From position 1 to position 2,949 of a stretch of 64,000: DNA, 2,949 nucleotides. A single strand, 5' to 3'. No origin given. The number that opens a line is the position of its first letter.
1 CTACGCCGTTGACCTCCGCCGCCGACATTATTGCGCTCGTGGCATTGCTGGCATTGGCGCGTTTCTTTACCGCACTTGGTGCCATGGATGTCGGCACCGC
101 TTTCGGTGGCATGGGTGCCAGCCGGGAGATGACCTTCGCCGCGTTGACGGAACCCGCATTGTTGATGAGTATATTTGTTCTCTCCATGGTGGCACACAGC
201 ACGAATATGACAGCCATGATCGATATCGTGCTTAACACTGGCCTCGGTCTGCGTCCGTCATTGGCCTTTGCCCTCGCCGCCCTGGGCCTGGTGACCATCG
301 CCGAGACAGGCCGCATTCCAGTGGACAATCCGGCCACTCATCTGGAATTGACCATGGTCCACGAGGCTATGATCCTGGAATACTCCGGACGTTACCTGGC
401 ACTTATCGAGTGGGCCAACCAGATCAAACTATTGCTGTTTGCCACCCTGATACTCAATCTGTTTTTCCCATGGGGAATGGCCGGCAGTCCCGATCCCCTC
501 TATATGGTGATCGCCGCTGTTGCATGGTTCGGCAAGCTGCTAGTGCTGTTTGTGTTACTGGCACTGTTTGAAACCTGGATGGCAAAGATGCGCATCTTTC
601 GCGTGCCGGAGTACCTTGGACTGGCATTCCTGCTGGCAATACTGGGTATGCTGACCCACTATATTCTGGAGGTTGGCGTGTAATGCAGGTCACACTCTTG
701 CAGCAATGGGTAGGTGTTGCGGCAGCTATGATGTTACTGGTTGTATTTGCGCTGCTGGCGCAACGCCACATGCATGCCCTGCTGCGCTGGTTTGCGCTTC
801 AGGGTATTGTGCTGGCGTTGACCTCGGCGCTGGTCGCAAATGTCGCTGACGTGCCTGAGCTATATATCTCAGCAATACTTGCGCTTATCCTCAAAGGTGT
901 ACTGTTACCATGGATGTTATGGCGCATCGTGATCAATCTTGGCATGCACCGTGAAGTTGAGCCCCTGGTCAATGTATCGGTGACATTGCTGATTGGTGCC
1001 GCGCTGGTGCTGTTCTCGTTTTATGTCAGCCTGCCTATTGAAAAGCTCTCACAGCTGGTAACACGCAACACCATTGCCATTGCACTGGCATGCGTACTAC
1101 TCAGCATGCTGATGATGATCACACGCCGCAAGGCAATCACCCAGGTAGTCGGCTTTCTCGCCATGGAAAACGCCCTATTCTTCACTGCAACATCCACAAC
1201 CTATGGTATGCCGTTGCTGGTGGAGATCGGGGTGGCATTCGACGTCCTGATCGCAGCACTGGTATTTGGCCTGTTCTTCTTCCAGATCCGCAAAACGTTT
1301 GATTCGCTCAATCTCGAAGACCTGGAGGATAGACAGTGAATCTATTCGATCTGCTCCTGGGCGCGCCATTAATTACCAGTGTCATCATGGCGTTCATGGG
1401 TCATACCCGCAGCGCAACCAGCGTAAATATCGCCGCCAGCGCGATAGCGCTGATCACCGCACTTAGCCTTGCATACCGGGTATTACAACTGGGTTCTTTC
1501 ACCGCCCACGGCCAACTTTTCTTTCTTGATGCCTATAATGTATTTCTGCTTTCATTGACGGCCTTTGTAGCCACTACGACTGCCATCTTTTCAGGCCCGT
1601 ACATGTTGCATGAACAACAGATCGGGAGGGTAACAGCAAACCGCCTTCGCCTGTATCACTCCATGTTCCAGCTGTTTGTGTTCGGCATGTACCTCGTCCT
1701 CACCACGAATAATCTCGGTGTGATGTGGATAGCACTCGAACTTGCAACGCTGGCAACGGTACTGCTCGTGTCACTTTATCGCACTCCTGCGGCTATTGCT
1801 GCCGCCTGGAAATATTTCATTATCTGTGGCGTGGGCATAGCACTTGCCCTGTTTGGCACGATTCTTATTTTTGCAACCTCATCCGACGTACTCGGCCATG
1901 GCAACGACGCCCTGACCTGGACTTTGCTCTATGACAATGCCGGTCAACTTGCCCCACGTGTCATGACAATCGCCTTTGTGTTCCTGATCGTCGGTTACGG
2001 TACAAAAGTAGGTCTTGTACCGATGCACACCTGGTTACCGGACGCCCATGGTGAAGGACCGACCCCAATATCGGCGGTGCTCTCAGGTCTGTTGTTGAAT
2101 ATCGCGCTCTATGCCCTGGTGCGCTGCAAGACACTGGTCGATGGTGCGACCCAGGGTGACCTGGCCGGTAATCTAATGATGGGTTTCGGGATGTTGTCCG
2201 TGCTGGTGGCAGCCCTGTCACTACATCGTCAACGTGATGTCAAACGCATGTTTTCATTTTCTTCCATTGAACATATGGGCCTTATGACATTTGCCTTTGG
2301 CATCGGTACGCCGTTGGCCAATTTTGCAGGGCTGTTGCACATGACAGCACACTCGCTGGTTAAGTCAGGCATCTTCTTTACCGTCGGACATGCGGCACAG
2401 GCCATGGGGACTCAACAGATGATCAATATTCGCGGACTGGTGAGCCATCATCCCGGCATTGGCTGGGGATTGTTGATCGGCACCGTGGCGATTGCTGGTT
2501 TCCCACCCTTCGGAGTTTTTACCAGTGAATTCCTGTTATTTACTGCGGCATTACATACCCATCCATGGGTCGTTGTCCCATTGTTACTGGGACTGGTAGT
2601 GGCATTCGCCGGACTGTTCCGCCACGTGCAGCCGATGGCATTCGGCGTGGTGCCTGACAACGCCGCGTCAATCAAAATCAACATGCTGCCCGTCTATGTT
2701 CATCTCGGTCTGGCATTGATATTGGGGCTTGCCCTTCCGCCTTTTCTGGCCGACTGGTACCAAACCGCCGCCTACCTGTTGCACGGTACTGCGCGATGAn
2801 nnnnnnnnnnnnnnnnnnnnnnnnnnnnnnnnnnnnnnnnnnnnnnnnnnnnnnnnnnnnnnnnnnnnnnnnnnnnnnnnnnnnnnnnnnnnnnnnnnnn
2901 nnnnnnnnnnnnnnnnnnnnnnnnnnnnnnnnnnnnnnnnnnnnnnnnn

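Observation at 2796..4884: The hydrogenase-like large subunit has lost all four NiFe-ligating cysteines, while its NuoB-like partner keeps its Fe-S ligands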

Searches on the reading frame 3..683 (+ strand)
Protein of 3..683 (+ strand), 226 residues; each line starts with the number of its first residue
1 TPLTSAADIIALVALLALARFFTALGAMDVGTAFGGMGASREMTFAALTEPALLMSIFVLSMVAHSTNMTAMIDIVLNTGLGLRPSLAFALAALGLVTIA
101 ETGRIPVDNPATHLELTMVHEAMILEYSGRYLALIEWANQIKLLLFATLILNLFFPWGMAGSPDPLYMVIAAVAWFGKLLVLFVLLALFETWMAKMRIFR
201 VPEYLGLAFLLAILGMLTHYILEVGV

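Call 8: search_protein_families(library=pfam, proteins=[window:3-683:+])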
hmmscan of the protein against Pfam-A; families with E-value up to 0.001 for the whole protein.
window:3-683:+ (226 aa): 1 family
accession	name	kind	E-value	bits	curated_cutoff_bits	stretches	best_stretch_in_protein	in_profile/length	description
PF00146.26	NADHdh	-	3.7e-22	79.5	27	1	6-211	96-288/298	NADH dehydrogenase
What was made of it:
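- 1..683 (+): 3' two-thirds of the HyfC/HycD/NuoH-like membrane subunit, cut by the window start. It is 315 aa in relatives. Pfam NADHdh E 3.7e-22 (call 8).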

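Call 9: search_protein_families(library=ncbifam, proteins=[window:3-683:+])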
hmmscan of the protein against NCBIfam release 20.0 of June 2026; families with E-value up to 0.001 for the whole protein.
window:3-683:+ (226 aa): 1 family
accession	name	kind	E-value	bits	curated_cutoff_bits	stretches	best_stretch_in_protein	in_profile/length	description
NF004741.0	PRK06076.1-2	equivalog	2.6e-07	30.1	305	1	8-202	124-311/337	NADH-quinone oxidoreductase subunit NuoH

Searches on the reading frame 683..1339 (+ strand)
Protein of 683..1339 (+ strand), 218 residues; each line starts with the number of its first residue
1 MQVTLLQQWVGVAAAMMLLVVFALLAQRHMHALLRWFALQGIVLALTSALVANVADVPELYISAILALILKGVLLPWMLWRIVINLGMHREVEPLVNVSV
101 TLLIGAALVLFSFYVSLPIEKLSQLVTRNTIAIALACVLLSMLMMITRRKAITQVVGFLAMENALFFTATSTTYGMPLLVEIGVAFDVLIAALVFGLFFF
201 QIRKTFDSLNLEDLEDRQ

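Call 8: search_protein_families(library=pfam, proteins=[window:683-1339:+])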
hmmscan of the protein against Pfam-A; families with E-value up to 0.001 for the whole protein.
window:683-1339:+ (218 aa): 0 families

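Call 9: search_protein_families(library=ncbifam, proteins=[window:683-1339:+])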
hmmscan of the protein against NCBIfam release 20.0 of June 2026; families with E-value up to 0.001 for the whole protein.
window:683-1339:+ (218 aa): 1 family
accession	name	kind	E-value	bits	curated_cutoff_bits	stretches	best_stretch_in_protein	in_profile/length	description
NF008556.0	PRK11492.1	equivalog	1e-24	87.6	136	1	10-214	7-211/216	hydrogenase 4 membrane subunit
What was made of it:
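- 683..1339 (+): HyfE-like small membrane subunit (218 aa). NCBIfam NF008556 'hydrogenase 4 membrane subunit' scores 87.6 bits, below its cutoff of 136 (call 9).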

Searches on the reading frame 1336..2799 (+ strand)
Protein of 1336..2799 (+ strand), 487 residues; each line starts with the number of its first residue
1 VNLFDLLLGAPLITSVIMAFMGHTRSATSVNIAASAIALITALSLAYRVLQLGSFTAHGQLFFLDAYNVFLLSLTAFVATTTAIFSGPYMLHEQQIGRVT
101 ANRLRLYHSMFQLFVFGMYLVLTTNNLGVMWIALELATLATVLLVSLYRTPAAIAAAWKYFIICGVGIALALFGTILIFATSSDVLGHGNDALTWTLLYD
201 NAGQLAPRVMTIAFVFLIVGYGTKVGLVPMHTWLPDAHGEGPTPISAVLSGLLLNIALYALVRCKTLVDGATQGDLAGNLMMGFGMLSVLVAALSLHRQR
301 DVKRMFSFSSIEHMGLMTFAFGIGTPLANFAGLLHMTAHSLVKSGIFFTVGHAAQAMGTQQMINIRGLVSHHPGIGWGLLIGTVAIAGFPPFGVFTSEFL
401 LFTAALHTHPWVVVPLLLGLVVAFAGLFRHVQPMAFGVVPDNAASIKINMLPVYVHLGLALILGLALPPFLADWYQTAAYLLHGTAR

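Call 8: search_protein_families(library=pfam, proteins=[window:1336-2799:+])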
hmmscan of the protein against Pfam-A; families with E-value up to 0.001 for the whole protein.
window:1336-2799:+ (487 aa): 1 family
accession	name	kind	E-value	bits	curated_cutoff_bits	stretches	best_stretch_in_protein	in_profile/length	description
PF00361.26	Proton_antipo_M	-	1.2e-51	176.1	21.5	1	125-416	2-286/294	NADH:quinone oxidoreductase/Mrp antiporter, TM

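Call 9: search_protein_families(library=ncbifam, proteins=[window:1336-2799:+])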
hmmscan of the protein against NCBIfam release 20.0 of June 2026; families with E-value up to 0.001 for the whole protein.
window:1336-2799:+ (487 aa): 71 families (the best 25 are shown)
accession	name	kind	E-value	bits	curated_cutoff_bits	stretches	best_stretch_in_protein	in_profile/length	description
NF005045.0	PRK06458.1-5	equivalog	4.8e-216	718.4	543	1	3-484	3-484/484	hydrogenase 4 subunit F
NF005043.0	PRK06458.1-3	equivalog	9.5e-178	592.1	533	1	6-482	11-482/483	hydrogenase 4 subunit F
NF005044.0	PRK06458.1-4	equivalog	1e-117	394.2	610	1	2-480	5-492/531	hydrogenase 4 subunit F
NF005041.0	PRK06458.1-1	equivalog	8.5e-93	312.1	951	1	3-466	6-478/526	hydrogenase 4 subunit F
NF006427.0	PRK08676.1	equivalog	3.9e-87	293.2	511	1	12-476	8-477/486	hydrogenase membrane subunit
NF005042.0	PRK06458.1-2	equivalog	2.7e-64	217.9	437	1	11-464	12-431/439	hydrogenase 4 subunit F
NF005086.0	PRK06521.1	equivalog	1.9e-50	172.1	667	1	16-410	31-419/669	hydrogenase 4 subunit B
NF006241.0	PRK08377.1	equivalog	2.5e-50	171.9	645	1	70-452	75-445/494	NADH dehydrogenase subunit N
TIGR01972.1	NDH_I_M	subfamily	6.1e-47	160.4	263.8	1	7-477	4-477/486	NADH-quinone oxidoreductase subunit M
TIGR01770.1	NDH_I_N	subfamily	2.1e-43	149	332.6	1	12-436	15-433/472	NADH-quinone oxidoreductase subunit NuoN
NF005097.0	PRK06525.1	equivalog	3.5e-43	148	430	1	10-462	11-464/480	hydrogenase 4 subunit D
NF009305.0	PRK12662.1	equivalog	2.1e-42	145.5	700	1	11-461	13-464/492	putative monovalent cation/H+ antiporter subunit D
NF006419.0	PRK08668.1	equivalog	1.7e-41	142.7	617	1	3-463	3-459/613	NADH dehydrogenase subunit M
NF006418.0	PRK08667.1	equivalog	9e-41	140.1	794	1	26-409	30-412/644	hydrogenase membrane subunit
NF005141.0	PRK06590.1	equivalog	3.1e-38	132.1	556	1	2-466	3-467/615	NADH-quinone oxidoreductase subunit L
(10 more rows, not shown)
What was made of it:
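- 1336..2799 (+): HyfF-like antiporter-type subunit (487 aa). NF005045 'hydrogenase 4 subunit F' scores 718 bits against a cutoff of 543 (call 9).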

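Call 51: find_encoding_contigs(protein=window:1336-2799:+, flank=10000, max_places=3)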
Protein window:1336-2799:+ (487 aa): no gene with exactly this product is on record in the collection.
